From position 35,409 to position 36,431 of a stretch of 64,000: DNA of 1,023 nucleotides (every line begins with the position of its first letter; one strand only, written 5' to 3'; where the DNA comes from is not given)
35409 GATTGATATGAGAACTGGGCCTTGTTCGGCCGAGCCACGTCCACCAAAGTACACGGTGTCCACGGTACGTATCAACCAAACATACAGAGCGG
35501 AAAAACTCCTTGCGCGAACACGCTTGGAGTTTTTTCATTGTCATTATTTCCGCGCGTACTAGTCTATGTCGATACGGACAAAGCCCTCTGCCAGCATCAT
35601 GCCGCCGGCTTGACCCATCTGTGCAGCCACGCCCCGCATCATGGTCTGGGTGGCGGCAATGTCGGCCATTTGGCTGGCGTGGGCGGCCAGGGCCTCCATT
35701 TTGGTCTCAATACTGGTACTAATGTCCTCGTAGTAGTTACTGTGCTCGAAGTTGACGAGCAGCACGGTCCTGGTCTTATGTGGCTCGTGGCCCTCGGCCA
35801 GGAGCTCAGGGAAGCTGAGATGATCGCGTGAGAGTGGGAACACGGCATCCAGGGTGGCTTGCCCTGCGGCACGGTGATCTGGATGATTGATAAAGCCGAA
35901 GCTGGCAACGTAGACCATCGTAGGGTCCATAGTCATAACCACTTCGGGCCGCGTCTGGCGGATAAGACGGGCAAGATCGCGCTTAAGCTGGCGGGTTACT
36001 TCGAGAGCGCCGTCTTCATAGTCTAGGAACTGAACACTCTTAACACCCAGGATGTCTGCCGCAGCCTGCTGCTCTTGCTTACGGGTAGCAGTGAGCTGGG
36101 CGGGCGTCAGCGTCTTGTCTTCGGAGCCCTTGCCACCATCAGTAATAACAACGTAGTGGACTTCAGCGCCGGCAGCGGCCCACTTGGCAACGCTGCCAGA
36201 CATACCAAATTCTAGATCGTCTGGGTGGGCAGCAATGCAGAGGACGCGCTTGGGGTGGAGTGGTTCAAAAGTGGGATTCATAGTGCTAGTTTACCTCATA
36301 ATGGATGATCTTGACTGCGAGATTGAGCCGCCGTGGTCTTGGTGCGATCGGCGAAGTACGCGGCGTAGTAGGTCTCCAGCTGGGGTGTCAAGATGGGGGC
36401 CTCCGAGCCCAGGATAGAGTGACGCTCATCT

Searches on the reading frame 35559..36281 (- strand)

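Call 60: search_protein_families(library=pfam, proteins=[window:35559-36281:-], max_evalue=0.001)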
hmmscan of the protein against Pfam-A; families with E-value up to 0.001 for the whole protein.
window:35559-36281:- (240 aa): 1 family
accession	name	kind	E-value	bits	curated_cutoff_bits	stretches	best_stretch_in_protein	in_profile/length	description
PF02585.22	PIG-L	-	7.7e-35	120.6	28.2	1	14-146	1-128/129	GlcNAc-PI de-N-acetylase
